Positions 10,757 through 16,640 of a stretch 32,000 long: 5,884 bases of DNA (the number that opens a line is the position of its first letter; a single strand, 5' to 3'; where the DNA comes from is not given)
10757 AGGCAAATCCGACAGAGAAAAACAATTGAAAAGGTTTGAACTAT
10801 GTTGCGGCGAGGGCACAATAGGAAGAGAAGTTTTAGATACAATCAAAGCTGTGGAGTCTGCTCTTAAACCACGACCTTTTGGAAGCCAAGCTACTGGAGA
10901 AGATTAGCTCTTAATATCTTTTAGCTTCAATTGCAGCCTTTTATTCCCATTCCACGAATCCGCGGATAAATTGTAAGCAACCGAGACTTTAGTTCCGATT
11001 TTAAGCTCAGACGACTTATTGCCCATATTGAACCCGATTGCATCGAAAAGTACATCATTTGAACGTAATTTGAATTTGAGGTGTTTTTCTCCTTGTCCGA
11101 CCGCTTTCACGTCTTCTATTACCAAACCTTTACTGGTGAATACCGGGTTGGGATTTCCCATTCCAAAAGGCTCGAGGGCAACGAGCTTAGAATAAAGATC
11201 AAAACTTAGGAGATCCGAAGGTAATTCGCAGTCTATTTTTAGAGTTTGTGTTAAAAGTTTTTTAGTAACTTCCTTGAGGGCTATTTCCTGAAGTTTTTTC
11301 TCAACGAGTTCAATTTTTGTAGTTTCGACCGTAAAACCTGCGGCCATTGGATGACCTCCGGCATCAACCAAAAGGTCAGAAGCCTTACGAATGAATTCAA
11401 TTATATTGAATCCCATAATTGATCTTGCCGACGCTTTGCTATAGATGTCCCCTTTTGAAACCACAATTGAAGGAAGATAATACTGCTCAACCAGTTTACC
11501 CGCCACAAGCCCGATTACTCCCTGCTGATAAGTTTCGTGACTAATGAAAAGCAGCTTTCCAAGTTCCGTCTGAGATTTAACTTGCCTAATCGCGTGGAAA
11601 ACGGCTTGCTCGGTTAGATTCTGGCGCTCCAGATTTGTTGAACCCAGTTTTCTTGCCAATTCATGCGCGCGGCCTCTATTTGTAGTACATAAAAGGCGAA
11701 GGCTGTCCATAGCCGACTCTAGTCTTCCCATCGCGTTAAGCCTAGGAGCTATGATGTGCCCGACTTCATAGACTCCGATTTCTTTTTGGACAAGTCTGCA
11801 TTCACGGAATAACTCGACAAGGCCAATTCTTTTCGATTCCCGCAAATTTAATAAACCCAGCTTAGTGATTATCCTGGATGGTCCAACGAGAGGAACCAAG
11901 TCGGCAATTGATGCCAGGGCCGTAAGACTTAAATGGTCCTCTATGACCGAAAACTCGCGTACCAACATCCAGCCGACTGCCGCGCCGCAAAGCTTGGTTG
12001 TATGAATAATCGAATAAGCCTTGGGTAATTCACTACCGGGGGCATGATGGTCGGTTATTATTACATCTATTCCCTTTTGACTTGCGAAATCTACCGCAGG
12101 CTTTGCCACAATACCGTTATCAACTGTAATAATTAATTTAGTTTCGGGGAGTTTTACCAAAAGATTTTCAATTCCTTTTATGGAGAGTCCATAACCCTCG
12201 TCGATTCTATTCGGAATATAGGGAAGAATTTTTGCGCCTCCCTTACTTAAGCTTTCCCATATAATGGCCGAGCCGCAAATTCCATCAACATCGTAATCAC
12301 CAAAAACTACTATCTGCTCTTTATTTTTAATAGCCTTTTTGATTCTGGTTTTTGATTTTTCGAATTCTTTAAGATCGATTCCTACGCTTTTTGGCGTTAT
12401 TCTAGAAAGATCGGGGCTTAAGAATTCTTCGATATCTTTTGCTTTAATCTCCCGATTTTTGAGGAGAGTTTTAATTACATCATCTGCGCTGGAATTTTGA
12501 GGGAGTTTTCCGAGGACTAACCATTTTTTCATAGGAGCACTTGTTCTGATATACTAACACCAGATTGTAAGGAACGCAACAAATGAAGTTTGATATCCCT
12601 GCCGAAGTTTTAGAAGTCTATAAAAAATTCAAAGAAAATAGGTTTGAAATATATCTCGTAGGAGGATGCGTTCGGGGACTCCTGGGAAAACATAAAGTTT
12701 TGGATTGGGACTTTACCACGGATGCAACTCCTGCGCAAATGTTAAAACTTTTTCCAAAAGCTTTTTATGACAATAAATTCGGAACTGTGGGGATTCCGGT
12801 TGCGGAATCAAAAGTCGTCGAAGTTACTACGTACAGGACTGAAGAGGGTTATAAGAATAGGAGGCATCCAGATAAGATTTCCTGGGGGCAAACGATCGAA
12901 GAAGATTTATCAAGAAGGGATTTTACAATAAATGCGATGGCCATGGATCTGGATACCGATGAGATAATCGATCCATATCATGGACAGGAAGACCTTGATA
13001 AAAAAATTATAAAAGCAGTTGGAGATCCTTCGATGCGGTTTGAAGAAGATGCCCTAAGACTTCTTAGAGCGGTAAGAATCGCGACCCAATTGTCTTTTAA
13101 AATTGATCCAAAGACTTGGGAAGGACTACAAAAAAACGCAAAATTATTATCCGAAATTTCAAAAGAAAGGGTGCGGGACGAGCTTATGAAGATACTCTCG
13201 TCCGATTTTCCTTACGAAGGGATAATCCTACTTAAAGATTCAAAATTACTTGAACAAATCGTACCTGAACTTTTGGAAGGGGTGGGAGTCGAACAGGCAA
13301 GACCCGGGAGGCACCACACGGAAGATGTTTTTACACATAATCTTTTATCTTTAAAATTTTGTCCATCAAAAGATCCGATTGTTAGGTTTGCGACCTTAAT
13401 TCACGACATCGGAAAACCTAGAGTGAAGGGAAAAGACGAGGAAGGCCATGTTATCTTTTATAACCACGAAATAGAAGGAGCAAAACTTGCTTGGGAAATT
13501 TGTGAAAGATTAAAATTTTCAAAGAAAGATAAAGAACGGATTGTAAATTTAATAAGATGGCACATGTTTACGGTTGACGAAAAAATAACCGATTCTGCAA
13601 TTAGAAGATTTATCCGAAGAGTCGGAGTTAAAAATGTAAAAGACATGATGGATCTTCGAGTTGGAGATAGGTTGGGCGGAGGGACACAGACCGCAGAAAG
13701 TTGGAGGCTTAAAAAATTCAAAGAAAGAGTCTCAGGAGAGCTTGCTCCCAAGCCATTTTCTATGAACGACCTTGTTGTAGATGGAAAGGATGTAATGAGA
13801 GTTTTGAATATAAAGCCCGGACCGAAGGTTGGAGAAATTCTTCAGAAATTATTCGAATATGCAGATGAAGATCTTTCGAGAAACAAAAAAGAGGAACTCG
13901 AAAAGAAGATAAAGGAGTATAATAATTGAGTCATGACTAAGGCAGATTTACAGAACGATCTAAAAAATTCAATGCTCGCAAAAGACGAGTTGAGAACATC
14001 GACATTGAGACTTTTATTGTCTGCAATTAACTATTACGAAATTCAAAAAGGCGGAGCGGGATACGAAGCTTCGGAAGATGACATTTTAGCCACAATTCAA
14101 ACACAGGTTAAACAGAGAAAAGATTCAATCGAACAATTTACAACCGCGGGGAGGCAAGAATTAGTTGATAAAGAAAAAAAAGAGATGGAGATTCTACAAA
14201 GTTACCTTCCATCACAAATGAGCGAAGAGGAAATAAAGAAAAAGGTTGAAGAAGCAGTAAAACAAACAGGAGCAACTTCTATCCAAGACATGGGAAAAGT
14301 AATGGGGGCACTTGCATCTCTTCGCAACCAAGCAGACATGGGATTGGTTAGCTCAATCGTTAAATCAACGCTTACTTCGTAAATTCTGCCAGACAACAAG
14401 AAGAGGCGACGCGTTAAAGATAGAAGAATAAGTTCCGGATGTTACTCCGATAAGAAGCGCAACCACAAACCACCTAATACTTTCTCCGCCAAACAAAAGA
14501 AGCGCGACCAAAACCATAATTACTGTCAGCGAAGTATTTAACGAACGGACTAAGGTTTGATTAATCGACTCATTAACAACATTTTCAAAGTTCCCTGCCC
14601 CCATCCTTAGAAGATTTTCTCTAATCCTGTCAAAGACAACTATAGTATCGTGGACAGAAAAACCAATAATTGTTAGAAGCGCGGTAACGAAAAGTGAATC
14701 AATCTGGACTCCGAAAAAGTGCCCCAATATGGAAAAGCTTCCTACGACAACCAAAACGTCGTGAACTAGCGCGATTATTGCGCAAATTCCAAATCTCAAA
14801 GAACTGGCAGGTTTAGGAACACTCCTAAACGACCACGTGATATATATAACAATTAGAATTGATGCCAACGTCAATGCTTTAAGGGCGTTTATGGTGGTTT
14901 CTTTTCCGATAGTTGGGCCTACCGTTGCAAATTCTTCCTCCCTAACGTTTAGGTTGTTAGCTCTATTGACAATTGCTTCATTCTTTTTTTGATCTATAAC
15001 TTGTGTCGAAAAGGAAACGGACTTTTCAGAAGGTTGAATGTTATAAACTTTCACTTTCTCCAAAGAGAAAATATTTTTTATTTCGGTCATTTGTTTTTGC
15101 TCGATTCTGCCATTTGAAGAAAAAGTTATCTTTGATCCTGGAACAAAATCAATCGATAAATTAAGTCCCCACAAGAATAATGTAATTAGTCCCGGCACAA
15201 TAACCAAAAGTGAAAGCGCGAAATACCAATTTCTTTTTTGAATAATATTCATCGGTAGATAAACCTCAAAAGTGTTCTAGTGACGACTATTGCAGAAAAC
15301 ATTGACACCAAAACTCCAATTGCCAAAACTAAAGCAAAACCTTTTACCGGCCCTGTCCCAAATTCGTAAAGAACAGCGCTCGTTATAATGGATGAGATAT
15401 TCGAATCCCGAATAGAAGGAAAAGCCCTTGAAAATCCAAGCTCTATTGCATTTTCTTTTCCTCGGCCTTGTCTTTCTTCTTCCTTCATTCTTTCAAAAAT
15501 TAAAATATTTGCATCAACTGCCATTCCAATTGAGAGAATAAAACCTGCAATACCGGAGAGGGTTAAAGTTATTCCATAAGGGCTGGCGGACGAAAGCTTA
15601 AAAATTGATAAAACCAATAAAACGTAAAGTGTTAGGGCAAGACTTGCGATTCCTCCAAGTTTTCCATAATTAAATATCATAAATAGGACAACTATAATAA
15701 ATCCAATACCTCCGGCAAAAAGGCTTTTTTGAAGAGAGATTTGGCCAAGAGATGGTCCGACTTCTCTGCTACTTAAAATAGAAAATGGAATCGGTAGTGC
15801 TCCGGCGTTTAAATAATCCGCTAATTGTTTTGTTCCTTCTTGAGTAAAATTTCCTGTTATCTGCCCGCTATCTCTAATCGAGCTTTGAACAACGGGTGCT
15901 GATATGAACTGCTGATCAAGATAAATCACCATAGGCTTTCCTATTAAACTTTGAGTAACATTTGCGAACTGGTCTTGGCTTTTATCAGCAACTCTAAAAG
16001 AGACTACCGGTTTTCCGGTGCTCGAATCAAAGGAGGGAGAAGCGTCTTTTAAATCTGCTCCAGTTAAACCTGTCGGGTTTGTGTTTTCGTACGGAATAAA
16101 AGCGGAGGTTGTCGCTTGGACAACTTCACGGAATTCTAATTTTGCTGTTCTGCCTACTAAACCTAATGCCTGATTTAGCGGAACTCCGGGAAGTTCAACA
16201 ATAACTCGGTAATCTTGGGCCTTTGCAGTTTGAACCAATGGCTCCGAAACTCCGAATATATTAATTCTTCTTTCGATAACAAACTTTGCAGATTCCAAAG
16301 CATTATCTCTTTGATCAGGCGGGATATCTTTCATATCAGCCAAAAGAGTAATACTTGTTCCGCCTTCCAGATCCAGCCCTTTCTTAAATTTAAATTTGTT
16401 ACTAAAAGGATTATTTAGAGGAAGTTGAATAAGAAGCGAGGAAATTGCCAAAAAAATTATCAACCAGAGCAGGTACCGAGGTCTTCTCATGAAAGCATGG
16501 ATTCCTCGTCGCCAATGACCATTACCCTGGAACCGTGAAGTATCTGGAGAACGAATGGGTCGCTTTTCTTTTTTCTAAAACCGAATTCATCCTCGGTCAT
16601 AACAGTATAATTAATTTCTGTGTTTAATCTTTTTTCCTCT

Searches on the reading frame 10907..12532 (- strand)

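Call 54: search_protein_families(library=pfam, proteins=[window:10907-12532:-], max_evalue=0.00001)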
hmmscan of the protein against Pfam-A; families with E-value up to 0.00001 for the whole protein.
window:10907-12532:- (542 aa): 3 families
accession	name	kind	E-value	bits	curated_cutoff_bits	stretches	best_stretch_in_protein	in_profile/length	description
PF17768.7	RecJ_OB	-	3.5e-32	111.1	27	1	433-539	1-107/107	RecJ OB domain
PF01368.27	DHH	-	1.1e-19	71.3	28.1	1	73-192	1-103/125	DHH family, N-terminal domain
PF02272.25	DHHA1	-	1e-09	39.2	25.9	1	329-417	6-99/102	DHHA1 domain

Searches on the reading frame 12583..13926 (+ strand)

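Call 54: search_protein_families(library=pfam, proteins=[window:12583-13926:+], max_evalue=0.00001)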
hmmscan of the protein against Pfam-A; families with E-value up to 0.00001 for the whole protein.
window:12583-13926:+ (448 aa): 4 families
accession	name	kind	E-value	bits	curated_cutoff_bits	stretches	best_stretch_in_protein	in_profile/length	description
PF01743.26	PolyA_pol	-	9.4e-34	116.9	23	1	23-143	1-125/126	Poly A polymerase head domain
PF12627.12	PolyA_pol_RNAbd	-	5.6e-20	71.3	22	1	172-230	2-60/64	Probable RNA and SrmB- binding site of polymerase A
PF01966.28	HD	-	7.3e-10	39.6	22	1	266-334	26-92/116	HD domain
PF13735.12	tRNA_NucTran2_2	-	3.7e-08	33.9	27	1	304-440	25-146/149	tRNA nucleotidyltransferase domain 2 putative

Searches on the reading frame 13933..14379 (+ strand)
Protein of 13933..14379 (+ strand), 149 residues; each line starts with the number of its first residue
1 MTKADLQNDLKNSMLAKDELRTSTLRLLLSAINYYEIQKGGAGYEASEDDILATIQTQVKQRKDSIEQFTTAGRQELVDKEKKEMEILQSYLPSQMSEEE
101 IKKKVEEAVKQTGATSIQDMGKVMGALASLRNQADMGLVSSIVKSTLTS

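Call 54: search_protein_families(library=pfam, proteins=[window:13933-14379:+], max_evalue=0.00001)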
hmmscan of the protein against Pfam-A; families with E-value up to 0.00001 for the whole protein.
window:13933-14379:+ (149 aa): 1 family
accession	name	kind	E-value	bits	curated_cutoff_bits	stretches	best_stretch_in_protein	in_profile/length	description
PF09424.15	YqeY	-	2.1e-46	158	27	1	4-147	2-143/143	Yqey-like protein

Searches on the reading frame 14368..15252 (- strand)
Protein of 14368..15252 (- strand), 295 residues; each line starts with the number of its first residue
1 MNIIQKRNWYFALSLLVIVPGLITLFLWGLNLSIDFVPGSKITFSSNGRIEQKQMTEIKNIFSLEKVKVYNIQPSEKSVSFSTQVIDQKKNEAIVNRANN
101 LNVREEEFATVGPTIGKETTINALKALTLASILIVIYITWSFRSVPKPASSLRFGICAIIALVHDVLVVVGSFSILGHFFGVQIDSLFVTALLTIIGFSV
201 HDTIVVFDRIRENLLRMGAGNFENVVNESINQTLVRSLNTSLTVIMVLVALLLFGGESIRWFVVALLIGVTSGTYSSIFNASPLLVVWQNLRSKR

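Call 54: search_protein_families(library=pfam, proteins=[window:14368-15252:-], max_evalue=0.00001)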
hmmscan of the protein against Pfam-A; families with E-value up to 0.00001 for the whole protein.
window:14368-15252:- (295 aa): 1 family
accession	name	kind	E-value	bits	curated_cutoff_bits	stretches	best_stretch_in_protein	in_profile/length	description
PF02355.23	SecD_SecF_C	-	6.2e-57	192.5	20.5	1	95-290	6-188/189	Protein export membrane protein SecD/SecF, C-terminal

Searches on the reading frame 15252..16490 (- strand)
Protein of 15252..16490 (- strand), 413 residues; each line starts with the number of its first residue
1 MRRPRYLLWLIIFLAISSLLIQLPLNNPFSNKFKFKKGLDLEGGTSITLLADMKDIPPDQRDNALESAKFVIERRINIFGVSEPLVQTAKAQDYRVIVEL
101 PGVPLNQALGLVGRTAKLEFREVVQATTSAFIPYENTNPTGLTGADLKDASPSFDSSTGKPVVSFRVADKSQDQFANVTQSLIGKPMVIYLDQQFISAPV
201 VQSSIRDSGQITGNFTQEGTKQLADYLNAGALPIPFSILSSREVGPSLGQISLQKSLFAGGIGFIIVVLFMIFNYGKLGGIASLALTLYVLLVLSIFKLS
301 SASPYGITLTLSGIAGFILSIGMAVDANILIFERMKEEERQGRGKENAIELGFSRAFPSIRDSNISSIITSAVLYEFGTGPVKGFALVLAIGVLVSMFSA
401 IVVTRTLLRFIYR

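Call 54: search_protein_families(library=pfam, proteins=[window:15252-16490:-], max_evalue=0.00001)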
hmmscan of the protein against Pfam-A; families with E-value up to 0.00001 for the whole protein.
window:15252-16490:- (413 aa): 4 families
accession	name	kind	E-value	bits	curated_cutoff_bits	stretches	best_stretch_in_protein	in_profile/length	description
PF22599.2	SecDF_P1_head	-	7.8e-29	100.3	27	1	139-234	18-114/114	SecDF, P1 head subdomain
PF21760.3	SecD_1st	-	1.8e-14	53.3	27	1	66-123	2-58/60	Protein translocase subunit SecDF, P1 domain, N-terminal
PF02355.23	SecD_SecF_C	-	3.9e-13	49.7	20.5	1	237-411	14-186/189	Protein export membrane protein SecD/SecF, C-terminal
PF03176.21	MMPL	-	1.8e-06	27.6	20.5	1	304-404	196-295/333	MMPL family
